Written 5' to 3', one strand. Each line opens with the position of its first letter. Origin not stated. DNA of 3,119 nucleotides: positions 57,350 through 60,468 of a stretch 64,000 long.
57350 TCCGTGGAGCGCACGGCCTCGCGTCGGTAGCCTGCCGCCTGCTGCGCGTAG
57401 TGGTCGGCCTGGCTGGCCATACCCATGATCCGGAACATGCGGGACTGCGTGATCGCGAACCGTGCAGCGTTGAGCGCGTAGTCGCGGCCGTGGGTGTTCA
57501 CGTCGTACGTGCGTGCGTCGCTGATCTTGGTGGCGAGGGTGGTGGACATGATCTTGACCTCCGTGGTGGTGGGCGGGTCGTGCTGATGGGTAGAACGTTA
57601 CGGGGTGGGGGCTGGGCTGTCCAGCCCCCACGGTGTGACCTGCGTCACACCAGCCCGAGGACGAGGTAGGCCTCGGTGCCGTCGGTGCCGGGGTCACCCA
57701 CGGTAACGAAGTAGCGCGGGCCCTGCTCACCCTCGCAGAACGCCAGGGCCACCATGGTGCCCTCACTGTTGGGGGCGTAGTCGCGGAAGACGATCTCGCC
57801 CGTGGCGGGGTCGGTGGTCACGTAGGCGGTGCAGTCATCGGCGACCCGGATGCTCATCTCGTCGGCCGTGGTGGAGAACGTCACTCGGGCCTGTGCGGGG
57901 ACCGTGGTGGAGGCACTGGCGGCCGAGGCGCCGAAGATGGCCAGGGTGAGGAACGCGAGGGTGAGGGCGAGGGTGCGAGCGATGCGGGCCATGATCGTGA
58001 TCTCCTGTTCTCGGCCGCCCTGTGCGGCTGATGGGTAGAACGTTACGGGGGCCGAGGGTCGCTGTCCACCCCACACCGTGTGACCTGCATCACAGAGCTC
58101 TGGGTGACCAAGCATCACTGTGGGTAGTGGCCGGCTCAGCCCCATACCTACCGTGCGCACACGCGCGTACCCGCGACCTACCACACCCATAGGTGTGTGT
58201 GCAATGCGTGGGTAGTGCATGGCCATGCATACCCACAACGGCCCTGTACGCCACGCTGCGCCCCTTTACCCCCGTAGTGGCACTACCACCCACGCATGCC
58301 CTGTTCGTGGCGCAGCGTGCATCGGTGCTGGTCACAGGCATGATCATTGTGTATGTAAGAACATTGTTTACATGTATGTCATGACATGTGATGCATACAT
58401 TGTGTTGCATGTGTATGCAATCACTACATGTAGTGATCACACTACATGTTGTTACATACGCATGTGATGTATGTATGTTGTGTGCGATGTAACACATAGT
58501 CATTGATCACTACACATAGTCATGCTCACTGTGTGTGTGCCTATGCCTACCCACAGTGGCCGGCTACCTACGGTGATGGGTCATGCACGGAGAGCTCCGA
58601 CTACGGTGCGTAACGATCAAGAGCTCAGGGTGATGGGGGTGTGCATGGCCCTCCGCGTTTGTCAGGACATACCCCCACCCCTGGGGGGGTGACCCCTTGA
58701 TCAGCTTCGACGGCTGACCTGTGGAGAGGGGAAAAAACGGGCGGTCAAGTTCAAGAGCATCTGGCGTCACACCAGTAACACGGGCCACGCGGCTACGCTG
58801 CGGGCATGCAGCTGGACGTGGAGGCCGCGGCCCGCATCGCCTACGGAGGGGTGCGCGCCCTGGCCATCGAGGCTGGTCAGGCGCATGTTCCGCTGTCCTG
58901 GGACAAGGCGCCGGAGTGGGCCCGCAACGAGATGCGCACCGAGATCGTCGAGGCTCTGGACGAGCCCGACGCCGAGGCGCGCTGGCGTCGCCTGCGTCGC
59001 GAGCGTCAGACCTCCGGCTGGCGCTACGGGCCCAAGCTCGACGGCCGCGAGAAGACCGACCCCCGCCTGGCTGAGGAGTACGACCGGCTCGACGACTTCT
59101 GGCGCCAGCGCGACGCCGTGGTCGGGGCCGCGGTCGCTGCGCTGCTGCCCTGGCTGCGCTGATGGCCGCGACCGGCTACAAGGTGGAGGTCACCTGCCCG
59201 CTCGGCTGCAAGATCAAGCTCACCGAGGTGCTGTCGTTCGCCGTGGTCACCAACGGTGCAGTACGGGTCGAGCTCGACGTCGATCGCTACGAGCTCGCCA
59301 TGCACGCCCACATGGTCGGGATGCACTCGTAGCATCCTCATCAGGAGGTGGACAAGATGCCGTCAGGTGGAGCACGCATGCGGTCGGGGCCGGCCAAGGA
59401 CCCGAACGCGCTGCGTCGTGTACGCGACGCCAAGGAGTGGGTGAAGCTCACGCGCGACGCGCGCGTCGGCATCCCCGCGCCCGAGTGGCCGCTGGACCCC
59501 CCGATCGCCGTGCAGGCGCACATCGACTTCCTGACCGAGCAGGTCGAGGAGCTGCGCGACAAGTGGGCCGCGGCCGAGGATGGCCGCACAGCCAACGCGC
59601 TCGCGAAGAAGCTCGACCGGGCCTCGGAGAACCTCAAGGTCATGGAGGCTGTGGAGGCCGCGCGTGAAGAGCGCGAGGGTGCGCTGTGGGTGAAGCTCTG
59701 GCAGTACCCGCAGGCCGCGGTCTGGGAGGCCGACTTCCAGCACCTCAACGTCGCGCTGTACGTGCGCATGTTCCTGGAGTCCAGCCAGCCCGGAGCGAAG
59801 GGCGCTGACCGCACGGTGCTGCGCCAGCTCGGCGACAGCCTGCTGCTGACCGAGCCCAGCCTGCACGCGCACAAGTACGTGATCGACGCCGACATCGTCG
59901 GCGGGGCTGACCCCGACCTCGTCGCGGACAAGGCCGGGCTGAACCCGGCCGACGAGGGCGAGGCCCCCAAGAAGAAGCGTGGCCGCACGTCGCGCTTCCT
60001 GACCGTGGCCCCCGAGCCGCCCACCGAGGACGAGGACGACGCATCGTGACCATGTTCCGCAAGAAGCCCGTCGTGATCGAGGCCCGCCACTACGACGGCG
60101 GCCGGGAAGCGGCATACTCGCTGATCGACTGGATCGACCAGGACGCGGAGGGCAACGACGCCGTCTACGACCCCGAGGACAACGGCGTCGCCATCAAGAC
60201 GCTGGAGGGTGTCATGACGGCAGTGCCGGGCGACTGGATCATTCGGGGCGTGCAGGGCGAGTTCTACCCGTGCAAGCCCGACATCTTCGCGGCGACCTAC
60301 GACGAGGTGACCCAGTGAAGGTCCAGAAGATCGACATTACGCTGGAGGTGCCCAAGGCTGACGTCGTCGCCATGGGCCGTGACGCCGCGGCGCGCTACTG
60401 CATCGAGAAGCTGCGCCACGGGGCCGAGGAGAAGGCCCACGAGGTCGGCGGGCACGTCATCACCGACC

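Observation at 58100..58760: AT-rich palindrome/iteron island flanked by direct repeats, just upstream of the terminase operon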

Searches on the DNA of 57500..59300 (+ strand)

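Call 4: search_dna_similar(query=window:57900-59200:+, collection=phages, mode=distant, max_rows=30)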
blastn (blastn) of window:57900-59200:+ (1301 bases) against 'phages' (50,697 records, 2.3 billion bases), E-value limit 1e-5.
No match.
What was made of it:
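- Tried and rejected: DNA similarity search of 57900-59200 against 50,697 phage records: no match (call 4).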

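Call 17: search_rna_families(source=window, start=57500, end=59300, threshold=evalue, max_evalue=1)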
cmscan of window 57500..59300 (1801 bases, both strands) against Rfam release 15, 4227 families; matches with E-value up to 1: 6.
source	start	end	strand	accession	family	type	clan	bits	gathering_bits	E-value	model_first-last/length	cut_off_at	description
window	58393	58478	+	RF04158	mir-568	Gene; miRNA;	-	30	75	0.017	1-93/93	no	mir-568 microRNA precursor family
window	58392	58475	+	RF04052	mir-466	Gene; miRNA;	-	22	85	0.36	1-80/80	no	mir-466 microRNA precursor family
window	58391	58476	+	RF04176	mir-3149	Gene; miRNA;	-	21.8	100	0.47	1-83/83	no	mir-3149 microRNA precursor family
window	58392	58479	+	RF03682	mir-3912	Gene; miRNA;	-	21.3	95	0.47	1-91/91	no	mir-3912 microRNA precursor family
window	58424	58517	-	RF04276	MIR4371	Gene; miRNA;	CL00144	19.1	110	0.51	1-158/158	no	MIR4371 microRNA precursor family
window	59167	59236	+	RF00223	IRES_Bip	Cis-reg; IRES;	-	13.1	40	0.29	1-263/263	no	bip internal ribosome entry site (IRES)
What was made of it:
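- On Structured non-coding RNA: Only sub-threshold miRNA-hairpin hits (call 17).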

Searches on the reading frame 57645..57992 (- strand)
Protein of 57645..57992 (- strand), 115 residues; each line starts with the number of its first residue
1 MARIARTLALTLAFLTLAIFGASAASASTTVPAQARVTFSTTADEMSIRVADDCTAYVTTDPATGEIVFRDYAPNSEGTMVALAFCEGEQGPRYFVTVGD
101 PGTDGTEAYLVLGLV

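Call 12: search_protein_families(library=pfam, proteins=[window:57645-57992:-], max_evalue=0.01)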
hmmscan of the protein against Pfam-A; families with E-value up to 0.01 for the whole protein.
window:57645-57992:- (115 aa): 0 families

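Call 13: search_protein_families(library=phrogs, proteins=[window:57645-57992:-], max_evalue=0.01)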
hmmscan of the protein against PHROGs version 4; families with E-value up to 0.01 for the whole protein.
window:57645-57992:- (115 aa): 0 families

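Call 72: find_homologous_proteins(query=window:57645-57992:-, max_evalue=0.001)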
Query window:57645-57992:- (115 aa): 2 proteins with E <= 0.001 among 89 candidates.
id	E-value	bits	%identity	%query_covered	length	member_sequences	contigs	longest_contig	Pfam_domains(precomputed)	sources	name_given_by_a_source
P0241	4.3e-66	237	100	100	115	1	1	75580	-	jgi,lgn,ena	-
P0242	3.1e-48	180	79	100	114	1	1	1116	-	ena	-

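Call 73: find_encoding_contigs(protein=P0242, flank=10000, max_places=5)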
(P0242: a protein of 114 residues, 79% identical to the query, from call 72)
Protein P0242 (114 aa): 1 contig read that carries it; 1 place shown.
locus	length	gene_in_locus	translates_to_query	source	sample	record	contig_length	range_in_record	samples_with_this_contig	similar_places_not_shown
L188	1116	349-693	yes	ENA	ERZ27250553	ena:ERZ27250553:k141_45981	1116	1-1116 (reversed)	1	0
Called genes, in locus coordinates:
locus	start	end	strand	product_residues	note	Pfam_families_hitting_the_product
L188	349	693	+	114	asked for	-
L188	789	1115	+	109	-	?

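Call 74: find_encoding_contigs(protein=P0241, flank=3000, max_places=10)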
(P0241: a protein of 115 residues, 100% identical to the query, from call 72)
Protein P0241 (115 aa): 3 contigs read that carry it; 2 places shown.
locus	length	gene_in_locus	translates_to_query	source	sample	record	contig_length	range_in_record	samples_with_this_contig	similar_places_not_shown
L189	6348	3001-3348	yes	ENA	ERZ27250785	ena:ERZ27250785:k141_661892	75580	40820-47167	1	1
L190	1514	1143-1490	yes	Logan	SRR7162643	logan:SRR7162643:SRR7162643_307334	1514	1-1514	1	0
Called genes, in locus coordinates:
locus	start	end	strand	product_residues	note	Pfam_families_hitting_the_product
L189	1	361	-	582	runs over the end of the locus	-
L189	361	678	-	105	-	-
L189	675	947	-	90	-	-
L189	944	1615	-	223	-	-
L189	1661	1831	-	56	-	-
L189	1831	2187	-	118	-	-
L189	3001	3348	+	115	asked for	-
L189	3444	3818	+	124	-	-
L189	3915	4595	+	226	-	PF23802:DUF7178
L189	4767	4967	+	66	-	-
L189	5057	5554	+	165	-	-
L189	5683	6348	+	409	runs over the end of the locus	PF00145:DNA_methylase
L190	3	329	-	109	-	?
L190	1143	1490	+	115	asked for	-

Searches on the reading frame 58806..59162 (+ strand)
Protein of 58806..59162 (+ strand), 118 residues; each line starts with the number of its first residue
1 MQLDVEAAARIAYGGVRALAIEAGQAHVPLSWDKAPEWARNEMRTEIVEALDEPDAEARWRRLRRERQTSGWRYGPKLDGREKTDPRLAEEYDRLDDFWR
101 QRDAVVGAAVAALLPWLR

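Call 12: search_protein_families(library=pfam, proteins=[window:58806-59162:+], max_evalue=0.01)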
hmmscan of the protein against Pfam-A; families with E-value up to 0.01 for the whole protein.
window:58806-59162:+ (118 aa): 1 family
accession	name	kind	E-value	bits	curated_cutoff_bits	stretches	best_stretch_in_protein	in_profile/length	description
PF02026.21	RyR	-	0.0034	18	27.4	1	65-103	34-71/91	RyR domain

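Call 13: search_protein_families(library=phrogs, proteins=[window:58806-59162:+], max_evalue=0.01)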
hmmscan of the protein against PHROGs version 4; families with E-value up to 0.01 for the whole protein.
window:58806-59162:+ (118 aa): 2 families
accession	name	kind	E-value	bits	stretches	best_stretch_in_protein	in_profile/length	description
phrog_5154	-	unknown function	1.2e-11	45.3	1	3-113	147-257/454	-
phrog_18865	-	unknown function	1.9e-05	25.8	1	5-90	74-159/183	-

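Call 24: find_encoding_contigs(protein=window:58806-59162:+, flank=10000, max_places=10)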
Protein window:58806-59162:+ (118 aa): 1 contig read that carries it; 1 place shown.
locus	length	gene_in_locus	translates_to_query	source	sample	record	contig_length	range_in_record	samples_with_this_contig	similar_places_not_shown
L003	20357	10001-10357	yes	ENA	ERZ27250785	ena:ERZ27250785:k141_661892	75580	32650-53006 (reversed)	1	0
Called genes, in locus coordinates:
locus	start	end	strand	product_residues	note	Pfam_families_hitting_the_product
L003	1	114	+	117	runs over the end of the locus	-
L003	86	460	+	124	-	-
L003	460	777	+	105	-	-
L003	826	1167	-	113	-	-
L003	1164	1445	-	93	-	-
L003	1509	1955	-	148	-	-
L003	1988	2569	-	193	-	-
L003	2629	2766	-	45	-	-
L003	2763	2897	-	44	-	-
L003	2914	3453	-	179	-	-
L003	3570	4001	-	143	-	-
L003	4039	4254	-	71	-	-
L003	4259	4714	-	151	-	PF23359:Lsr2_DNA-bd (weak)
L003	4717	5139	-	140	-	-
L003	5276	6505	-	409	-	PF00145:DNA_methylase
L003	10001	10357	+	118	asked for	-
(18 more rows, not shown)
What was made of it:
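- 58806..59162 (+): First rightward gene: 118 aa with weak RyR-domain similarity. No Shine-Dalgarno sequence is visible. Calls 12, 13 and 24.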

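Call 84: search_protein_families(library=ncbifam, proteins=[window:58806-59162:+], max_evalue=0.01)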
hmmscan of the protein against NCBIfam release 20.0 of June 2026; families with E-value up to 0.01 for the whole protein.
window:58806-59162:+ (118 aa): 0 families

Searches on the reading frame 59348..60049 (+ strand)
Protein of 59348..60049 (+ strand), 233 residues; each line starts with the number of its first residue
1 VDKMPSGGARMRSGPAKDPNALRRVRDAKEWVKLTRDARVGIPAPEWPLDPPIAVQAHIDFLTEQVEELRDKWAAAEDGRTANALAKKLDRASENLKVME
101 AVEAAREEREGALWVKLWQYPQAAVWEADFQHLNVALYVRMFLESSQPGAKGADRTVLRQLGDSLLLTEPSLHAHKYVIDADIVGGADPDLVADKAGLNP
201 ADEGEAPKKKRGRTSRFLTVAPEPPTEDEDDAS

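Call 12: search_protein_families(library=pfam, proteins=[window:59348-60049:+], max_evalue=0.01)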
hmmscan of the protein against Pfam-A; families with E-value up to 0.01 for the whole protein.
window:59348-60049:+ (233 aa): 0 families

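Call 13: search_protein_families(library=phrogs, proteins=[window:59348-60049:+], max_evalue=0.01)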
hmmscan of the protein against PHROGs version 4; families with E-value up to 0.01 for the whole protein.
window:59348-60049:+ (233 aa): 2 families
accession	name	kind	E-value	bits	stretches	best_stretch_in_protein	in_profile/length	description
phrog_226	-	tail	9.3e-08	33.1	1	12-180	3-122/157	minor tail protein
phrog_35602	-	unknown function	0.0069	17.5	0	65-117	31-82/117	-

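Call 84: search_protein_families(library=ncbifam, proteins=[window:59378-60049:+], max_evalue=0.01)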
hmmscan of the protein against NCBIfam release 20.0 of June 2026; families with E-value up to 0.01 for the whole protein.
window:59378-60049:+ (223 aa): 0 families

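Call 112: search_protein_families(library=phrogs, proteins=[window:59378-60049:+], max_evalue=0.001)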
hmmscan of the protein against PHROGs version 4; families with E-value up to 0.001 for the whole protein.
window:59378-60049:+ (223 aa): 1 family
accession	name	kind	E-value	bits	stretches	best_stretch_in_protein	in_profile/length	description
phrog_226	-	tail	1e-07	33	1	97-170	49-122/157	minor tail protein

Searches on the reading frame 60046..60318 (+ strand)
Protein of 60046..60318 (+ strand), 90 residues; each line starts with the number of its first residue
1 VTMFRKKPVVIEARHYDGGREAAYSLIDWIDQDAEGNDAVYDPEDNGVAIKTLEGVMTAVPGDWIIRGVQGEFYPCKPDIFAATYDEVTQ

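Call 12: search_protein_families(library=pfam, proteins=[window:60046-60318:+], max_evalue=0.01)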
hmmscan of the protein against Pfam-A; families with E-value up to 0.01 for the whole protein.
window:60046-60318:+ (90 aa): 0 families

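Call 13: search_protein_families(library=phrogs, proteins=[window:60046-60318:+], max_evalue=0.01)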
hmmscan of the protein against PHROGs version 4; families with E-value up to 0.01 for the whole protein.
window:60046-60318:+ (90 aa): 8 families
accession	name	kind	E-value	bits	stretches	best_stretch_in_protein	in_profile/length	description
phrog_419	-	unknown function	2e-34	120.4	1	1-89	41-124/300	-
phrog_1810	-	unknown function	6.8e-24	85.7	1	4-89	10-93/166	-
phrog_4502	-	unknown function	6.7e-19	69.6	1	1-88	1-86/190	-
phrog_19511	-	unknown function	1.2e-09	39.4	1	1-88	1-88/155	-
phrog_6363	-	unknown function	2.9e-08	35.2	1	1-88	1-99/99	-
phrog_4159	-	other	8e-08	32.9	1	2-89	2-84/270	nucleotide pyrophosphohydrolase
phrog_33170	-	unknown function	5.8e-07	30.7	1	54-86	87-119/124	-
phrog_26188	-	unknown function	0.00083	20.4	0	40-67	31-56/72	-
